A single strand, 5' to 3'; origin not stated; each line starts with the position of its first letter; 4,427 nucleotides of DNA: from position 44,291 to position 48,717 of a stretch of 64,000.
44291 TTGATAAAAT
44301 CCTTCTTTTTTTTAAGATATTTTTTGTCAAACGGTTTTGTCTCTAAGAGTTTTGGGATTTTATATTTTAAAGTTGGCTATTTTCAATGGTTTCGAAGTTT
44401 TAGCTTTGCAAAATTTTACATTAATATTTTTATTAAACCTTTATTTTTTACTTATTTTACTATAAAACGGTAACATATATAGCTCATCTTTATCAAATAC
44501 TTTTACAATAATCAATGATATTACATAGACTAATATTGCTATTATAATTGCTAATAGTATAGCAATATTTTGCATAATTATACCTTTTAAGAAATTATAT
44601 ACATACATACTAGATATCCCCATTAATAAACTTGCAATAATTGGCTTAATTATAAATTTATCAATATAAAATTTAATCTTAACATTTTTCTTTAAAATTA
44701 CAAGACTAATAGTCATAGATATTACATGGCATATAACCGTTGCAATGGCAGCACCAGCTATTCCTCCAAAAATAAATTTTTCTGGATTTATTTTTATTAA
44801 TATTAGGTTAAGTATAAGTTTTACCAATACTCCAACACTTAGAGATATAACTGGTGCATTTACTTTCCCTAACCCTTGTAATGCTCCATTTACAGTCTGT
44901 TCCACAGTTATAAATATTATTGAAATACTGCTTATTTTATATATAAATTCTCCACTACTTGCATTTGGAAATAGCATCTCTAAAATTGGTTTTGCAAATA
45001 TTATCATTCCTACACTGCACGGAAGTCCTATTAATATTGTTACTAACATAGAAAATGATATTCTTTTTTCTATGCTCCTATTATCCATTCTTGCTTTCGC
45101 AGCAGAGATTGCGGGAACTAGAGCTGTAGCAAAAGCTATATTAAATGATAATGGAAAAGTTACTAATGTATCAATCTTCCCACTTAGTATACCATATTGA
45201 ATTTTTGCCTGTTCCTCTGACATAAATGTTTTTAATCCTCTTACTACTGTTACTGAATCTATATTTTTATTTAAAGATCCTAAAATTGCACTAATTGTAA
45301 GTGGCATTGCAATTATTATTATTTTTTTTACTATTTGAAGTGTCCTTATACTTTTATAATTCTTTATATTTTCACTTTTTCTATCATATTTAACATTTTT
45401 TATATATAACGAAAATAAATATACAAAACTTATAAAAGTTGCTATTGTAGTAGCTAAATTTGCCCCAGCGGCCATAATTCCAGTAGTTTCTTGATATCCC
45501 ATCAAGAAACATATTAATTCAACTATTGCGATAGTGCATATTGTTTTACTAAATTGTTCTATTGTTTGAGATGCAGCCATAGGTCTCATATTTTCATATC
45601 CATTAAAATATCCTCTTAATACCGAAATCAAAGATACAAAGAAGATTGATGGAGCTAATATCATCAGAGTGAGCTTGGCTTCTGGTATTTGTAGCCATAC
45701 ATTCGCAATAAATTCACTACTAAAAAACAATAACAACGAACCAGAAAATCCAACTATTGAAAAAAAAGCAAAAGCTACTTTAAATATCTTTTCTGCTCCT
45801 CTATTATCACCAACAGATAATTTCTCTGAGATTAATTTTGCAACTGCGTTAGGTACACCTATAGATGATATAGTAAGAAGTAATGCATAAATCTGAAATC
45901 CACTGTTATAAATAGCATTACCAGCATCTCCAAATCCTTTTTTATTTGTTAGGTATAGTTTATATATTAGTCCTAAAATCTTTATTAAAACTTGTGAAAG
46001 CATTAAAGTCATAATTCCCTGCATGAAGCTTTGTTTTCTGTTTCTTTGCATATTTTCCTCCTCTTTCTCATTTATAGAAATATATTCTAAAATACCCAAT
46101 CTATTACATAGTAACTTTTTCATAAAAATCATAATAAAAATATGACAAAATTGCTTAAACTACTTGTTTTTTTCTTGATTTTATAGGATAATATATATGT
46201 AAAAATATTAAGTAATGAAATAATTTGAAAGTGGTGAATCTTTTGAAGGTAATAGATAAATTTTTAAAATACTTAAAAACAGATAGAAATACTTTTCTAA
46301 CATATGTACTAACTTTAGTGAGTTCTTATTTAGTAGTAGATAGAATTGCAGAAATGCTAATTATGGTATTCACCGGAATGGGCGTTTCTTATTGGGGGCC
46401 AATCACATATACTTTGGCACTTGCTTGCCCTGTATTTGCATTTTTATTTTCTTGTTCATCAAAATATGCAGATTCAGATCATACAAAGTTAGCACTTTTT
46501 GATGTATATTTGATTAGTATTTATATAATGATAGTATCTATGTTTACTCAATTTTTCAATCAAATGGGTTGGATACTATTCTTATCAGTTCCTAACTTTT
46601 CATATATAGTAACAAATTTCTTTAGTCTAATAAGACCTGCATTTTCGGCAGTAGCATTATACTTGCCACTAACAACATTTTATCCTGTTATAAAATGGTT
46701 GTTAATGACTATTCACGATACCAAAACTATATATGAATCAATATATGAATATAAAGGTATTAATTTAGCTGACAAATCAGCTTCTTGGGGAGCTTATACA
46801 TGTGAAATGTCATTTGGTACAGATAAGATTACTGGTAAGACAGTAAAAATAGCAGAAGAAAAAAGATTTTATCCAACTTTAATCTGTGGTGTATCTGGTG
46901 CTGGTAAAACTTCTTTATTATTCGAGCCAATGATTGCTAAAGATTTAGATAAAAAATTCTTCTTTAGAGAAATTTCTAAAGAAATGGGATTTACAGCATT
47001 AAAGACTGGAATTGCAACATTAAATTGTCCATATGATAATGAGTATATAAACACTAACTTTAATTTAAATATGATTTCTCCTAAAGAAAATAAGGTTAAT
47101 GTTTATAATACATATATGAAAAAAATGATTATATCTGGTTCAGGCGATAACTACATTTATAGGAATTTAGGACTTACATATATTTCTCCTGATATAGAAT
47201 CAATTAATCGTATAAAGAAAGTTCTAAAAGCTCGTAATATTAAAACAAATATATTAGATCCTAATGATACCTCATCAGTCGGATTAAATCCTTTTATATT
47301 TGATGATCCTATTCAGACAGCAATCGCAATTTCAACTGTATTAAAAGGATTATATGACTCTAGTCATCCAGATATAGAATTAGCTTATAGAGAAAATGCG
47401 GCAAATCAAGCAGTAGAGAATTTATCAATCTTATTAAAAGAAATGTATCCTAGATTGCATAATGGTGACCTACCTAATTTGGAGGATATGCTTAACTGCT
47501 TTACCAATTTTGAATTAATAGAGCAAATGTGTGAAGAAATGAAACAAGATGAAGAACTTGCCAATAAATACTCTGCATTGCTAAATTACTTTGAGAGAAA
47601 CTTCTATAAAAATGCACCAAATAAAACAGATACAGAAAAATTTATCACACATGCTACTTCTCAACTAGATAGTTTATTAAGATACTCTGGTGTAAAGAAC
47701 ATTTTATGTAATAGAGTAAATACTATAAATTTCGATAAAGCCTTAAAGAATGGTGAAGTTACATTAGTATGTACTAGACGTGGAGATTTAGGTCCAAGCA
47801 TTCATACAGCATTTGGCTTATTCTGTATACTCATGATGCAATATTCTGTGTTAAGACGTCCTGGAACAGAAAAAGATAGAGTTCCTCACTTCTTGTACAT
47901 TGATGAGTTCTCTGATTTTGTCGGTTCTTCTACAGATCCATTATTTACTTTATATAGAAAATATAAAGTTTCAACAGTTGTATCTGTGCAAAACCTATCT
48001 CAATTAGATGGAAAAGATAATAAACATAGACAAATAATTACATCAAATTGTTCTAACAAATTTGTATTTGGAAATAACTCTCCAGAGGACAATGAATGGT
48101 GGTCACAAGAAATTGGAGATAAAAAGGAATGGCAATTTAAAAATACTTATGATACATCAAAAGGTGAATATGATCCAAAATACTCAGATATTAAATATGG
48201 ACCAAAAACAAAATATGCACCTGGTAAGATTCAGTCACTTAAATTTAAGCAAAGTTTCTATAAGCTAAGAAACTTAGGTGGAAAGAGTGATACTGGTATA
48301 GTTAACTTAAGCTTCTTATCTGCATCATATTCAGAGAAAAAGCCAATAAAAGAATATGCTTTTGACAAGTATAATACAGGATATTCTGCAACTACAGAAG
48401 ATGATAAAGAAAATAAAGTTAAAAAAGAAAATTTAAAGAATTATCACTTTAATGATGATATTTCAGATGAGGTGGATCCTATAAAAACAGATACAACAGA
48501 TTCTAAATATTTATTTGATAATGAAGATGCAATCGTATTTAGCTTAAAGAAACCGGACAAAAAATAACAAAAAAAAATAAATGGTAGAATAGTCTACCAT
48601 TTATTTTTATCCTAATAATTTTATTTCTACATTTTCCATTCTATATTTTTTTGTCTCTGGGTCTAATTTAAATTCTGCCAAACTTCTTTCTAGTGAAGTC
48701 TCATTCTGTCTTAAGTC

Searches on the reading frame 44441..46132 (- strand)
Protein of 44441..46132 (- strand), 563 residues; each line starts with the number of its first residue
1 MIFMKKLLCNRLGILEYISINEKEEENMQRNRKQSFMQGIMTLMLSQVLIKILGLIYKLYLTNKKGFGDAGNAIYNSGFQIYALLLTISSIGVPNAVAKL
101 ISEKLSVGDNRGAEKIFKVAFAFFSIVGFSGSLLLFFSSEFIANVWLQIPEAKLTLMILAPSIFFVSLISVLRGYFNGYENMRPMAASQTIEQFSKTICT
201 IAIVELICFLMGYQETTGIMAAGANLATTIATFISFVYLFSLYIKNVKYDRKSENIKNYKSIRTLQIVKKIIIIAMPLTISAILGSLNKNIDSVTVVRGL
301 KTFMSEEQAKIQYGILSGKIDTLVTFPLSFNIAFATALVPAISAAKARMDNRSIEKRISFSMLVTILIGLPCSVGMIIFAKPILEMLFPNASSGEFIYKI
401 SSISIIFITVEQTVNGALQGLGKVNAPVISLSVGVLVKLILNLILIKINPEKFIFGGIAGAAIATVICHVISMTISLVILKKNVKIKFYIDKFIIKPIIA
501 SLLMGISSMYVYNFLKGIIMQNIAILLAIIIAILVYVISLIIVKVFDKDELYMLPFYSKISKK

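Call 116: search_protein_families(library=pfam, proteins=[window:44441-46132:-], max_evalue=0.00001)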
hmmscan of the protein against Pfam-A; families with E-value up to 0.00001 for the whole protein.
window:44441-46132:- (563 aa): 3 families
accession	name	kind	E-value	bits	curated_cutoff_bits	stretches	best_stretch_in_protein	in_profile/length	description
PF01943.22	Polysacc_synt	-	2.3e-25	90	28.2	1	37-344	2-272/274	Polysaccharide biosynthesis protein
PF03023.19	MurJ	-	3.2e-15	56.1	27.4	1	156-516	101-437/451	Lipid II flippase MurJ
PF01554.23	MatE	-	1.5e-12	48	24.9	2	328-444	42-161/161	MatE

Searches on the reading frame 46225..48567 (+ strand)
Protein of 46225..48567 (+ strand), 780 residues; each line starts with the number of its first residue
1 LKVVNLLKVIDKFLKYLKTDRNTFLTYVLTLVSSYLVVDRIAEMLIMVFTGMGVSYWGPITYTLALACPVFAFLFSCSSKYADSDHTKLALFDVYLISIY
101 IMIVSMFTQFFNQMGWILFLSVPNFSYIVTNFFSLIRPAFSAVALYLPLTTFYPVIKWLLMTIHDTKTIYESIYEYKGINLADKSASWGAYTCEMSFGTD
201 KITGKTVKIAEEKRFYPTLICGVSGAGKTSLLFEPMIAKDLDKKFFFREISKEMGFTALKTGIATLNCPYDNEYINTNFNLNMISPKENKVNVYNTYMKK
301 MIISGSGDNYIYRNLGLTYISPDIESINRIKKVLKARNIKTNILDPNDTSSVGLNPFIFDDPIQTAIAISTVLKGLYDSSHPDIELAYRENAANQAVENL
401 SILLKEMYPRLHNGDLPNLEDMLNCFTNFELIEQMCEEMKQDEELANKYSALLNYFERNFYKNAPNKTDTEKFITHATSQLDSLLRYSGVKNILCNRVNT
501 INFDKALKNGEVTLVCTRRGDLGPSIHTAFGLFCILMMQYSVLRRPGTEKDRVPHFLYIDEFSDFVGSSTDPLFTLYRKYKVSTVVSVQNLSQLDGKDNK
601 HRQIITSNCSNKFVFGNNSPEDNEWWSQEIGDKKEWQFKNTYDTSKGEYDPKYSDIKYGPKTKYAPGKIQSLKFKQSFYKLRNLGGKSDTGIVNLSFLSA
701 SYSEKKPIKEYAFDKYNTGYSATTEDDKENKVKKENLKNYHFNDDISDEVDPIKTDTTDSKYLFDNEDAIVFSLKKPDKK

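Call 116: search_protein_families(library=pfam, proteins=[window:46225-48567:+], max_evalue=0.00001)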
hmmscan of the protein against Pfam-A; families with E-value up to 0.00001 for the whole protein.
window:46225-48567:+ (780 aa): 1 family
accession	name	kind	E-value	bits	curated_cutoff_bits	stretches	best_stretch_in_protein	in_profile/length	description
PF12696.13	TraG-D_C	-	2.6e-11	43.9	22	1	557-646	4-95/126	TraM recognition site of TraD and TraG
